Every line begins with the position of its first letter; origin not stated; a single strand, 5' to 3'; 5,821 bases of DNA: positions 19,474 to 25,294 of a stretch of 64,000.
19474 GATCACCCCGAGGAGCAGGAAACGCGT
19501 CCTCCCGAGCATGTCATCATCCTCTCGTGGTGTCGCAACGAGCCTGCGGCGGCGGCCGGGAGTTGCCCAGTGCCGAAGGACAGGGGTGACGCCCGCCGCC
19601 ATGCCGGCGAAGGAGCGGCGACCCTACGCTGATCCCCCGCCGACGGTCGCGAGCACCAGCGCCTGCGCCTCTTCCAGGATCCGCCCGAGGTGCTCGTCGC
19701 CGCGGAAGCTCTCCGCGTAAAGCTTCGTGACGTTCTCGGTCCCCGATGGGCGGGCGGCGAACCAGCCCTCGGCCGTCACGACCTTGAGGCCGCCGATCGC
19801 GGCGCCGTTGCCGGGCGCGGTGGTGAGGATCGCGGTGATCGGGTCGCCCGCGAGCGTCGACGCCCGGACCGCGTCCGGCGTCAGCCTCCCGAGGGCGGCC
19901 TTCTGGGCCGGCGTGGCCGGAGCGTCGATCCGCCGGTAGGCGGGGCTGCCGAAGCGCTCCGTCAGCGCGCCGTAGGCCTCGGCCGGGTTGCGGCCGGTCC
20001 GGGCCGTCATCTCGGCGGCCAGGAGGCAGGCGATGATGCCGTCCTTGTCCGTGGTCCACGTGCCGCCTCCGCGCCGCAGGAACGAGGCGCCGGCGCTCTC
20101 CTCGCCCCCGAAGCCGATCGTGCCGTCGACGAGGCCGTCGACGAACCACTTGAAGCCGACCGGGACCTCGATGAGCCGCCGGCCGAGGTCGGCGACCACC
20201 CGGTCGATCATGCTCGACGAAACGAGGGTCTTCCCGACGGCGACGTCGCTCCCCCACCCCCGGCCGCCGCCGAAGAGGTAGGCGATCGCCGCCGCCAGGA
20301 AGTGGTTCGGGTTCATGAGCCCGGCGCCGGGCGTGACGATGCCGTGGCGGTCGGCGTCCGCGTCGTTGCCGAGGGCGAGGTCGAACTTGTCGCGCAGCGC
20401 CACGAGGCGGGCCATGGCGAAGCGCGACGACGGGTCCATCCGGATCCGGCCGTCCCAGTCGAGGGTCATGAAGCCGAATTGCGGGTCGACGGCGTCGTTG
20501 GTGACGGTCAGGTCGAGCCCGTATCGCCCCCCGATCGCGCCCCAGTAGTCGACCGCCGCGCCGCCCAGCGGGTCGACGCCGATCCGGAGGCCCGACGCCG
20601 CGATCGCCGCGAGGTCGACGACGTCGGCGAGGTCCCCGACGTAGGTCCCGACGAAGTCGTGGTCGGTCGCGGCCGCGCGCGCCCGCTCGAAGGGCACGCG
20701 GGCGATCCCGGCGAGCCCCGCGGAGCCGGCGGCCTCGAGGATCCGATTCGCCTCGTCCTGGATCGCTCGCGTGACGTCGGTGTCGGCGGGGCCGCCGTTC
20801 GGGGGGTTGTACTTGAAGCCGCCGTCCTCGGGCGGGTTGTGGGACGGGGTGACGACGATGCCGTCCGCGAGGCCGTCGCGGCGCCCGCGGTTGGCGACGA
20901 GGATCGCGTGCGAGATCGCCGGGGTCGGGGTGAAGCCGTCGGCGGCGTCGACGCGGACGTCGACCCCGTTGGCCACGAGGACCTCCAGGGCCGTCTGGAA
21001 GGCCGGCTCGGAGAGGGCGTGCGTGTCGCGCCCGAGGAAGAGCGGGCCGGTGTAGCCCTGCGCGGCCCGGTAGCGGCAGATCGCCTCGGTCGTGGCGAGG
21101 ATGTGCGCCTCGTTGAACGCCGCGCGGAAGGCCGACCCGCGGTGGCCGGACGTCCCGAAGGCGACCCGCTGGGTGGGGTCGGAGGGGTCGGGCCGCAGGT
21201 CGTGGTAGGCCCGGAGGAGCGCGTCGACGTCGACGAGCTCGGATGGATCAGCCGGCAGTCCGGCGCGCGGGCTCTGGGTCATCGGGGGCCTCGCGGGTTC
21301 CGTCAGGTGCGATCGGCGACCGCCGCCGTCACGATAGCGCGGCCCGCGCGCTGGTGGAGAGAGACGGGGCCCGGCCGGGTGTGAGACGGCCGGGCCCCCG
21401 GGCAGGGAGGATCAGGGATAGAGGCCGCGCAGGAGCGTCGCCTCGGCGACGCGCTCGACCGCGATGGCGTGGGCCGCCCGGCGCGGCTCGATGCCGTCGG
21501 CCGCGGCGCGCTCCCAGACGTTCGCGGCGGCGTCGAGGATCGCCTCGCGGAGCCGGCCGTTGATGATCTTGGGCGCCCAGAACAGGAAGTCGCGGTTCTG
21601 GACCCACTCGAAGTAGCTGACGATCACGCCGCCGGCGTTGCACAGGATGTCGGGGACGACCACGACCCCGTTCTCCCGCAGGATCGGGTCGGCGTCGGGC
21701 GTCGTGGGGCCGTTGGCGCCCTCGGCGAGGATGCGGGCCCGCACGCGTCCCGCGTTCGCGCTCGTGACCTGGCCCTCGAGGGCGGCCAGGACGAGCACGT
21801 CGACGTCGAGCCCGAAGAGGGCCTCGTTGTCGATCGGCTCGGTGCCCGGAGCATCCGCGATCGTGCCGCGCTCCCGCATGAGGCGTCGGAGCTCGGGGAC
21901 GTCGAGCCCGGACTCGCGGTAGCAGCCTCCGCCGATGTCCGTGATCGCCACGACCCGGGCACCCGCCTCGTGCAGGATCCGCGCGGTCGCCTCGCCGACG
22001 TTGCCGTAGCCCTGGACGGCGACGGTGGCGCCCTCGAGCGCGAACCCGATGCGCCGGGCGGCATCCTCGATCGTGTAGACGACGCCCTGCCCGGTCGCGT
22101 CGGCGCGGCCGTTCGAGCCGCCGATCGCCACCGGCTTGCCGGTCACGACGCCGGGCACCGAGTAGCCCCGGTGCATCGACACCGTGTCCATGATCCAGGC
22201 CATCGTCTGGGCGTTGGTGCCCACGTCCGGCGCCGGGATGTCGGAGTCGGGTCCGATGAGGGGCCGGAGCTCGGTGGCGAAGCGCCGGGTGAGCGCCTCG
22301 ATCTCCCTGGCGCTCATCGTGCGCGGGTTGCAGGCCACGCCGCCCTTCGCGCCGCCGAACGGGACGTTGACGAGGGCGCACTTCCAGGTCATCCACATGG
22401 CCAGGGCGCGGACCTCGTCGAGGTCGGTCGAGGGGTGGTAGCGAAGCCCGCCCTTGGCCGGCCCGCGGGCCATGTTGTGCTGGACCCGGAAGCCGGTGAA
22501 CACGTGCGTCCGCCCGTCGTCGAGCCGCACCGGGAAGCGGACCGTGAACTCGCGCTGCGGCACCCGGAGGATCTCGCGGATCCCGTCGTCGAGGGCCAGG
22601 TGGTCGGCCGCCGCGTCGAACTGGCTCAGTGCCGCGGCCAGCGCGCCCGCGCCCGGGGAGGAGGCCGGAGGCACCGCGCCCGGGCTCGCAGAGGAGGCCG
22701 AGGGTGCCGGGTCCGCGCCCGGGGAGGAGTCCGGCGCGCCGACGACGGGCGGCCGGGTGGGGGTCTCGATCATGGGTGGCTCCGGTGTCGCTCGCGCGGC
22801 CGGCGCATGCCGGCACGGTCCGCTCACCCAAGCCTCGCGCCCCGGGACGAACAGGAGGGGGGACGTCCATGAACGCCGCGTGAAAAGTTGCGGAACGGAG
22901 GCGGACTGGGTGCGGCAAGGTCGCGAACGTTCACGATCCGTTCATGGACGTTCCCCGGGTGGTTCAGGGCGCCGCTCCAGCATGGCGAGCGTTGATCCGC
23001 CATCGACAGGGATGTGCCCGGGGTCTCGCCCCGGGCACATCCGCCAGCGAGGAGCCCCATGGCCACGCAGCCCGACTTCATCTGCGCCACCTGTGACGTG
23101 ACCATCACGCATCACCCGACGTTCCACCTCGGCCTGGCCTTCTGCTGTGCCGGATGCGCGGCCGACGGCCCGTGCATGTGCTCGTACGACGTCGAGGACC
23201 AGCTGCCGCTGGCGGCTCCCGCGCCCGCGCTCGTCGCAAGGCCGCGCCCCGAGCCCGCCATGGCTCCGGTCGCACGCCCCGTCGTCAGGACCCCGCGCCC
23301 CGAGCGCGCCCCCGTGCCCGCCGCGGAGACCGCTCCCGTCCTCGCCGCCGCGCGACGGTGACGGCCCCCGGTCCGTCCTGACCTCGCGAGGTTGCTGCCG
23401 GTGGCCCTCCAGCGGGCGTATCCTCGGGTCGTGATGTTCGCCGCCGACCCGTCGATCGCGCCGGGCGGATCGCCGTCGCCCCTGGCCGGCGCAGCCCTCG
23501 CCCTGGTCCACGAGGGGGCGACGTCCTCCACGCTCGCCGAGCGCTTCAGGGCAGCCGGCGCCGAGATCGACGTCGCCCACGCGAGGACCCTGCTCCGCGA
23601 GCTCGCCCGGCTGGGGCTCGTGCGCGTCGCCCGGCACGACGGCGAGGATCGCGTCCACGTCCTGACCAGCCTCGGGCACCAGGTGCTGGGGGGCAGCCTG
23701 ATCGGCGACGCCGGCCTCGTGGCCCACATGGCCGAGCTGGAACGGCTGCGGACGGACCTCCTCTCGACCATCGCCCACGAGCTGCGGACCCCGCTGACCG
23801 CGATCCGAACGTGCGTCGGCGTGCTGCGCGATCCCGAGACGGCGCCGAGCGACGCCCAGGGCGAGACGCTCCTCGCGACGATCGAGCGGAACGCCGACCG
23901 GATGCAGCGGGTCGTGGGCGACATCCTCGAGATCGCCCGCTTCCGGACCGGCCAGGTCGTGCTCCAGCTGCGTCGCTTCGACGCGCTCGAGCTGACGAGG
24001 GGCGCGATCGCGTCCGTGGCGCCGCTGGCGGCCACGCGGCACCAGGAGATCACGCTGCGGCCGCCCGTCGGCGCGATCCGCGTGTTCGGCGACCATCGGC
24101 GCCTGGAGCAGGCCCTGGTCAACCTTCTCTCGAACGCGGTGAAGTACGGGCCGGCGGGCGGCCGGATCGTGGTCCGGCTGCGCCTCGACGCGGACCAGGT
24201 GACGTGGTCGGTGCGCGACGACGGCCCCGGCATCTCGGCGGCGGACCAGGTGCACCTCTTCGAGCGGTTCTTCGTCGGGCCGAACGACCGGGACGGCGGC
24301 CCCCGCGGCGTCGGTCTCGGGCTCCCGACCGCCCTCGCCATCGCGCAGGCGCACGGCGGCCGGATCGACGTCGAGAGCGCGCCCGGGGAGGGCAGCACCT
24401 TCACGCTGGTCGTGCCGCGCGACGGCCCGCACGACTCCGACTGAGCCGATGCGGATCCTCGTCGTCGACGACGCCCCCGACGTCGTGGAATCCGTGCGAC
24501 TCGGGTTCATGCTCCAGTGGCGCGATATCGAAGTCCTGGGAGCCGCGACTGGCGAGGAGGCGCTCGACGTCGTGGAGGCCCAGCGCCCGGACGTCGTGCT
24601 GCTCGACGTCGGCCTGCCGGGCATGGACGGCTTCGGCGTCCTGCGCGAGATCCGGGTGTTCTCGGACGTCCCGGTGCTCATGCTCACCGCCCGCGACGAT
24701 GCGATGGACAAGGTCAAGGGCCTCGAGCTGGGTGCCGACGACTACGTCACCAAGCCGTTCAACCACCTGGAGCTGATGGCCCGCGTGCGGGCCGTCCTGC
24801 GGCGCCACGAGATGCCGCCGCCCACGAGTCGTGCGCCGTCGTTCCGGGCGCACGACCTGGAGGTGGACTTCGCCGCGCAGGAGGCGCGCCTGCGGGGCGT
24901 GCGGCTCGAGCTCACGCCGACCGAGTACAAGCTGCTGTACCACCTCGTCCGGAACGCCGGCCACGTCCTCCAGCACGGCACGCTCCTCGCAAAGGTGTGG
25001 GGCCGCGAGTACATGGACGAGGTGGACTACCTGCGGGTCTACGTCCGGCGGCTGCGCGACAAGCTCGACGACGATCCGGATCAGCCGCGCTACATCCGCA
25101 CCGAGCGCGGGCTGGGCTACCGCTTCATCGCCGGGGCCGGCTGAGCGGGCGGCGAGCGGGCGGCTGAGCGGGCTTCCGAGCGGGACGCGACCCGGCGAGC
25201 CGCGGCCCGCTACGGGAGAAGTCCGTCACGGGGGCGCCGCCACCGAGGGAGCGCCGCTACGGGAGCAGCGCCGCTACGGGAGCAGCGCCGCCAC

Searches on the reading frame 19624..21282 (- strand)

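Call 84: search_protein_families(library=pfam, proteins=[window:19624-21282:-], max_evalue=0.0001)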
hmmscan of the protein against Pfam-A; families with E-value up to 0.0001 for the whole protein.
window:19624-21282:- (552 aa): 4 families
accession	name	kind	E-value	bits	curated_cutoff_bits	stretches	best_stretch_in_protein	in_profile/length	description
PF02878.22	PGM_PMM_I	-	1.7e-31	109.2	22.5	1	40-182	2-135/138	Phosphoglucomutase/phosphomannomutase, alpha/beta/alpha domain I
PF02880.22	PGM_PMM_III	-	7e-28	97.5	20.7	1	324-443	1-114/115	Phosphoglucomutase/phosphomannomutase, alpha/beta/alpha domain III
PF02879.22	PGM_PMM_II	-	2.3e-13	51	29.3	1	214-317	3-100/103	Phosphoglucomutase/phosphomannomutase, alpha/beta/alpha domain II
PF00408.26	PGM_PMM_IV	-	9.5e-08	32.4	23.1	1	494-538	21-64/68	Phosphoglucomutase/phosphomannomutase, C-terminal domain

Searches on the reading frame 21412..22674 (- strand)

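Call 85: search_protein_families(library=pfam, proteins=[window:21412-22674:-], max_evalue=0.001)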
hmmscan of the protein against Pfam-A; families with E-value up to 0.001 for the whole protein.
window:21412-22674:- (420 aa): 4 families
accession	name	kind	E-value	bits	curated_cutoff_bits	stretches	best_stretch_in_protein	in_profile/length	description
PF00208.27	ELFV_dehydrog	-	1.1e-71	241.7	23.4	1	185-417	1-241/241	Glutamate/Leucine/Phenylalanine/Valine dehydrogenase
PF02812.23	ELFV_dehydrog_N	-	3.8e-58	195.2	25.3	1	39-166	1-128/129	Glu/Leu/Phe/Val dehydrogenase, dimerisation domain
PF02826.25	2-Hacid_dh_C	-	0.00026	20.8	25.1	1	206-246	27-67/178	D-isomer specific 2-hydroxyacid dehydrogenase, NAD binding domain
PF00670.27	AdoHcyase_NAD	-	0.00041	20.9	27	1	207-249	15-56/162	S-adenosyl-L-homocysteine hydrolase, NAD binding domain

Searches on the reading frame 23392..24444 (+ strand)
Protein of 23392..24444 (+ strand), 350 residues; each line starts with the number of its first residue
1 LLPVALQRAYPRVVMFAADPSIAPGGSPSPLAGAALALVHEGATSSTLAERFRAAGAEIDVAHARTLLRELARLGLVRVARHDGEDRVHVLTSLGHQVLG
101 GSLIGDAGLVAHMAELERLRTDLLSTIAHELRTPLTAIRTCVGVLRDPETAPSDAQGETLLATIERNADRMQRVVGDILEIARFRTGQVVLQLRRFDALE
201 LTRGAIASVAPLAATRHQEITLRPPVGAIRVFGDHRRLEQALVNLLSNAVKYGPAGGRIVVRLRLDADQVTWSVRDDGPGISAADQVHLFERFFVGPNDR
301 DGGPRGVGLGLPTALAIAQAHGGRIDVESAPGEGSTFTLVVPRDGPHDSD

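Call 85: search_protein_families(library=pfam, proteins=[window:23392-24444:+], max_evalue=0.001)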
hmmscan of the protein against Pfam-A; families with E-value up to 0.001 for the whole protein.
window:23392-24444:+ (350 aa): 3 families
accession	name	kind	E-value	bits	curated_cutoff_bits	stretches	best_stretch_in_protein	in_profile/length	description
PF02518.31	HATPase_c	-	3.1e-28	98.9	26.4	1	233-343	1-109/111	Histidine kinase-, DNA gyrase B-, and HSP90-like ATPase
PF00512.31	HisKA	-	5.3e-17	62.1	26.9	1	120-186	2-65/66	His Kinase A (phospho-acceptor) domain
PF13581.12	HATPase_c_2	-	1.5e-05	25.5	27.4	1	237-315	31-108/127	Histidine kinase-like ATPase domain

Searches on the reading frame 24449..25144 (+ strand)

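Call 85: search_protein_families(library=pfam, proteins=[window:24449-25144:+], max_evalue=0.001)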
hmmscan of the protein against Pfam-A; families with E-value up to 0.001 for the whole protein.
window:24449-25144:+ (231 aa): 2 families
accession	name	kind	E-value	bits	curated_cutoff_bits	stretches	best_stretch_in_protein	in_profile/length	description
PF00072.30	Response_reg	-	1.6e-28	99.5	30.2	1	3-114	1-111/111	Response regulator receiver domain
PF00486.34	Trans_reg_C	-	2.4e-25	88.8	26.2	1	152-226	3-77/77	Transcriptional regulatory protein, C terminal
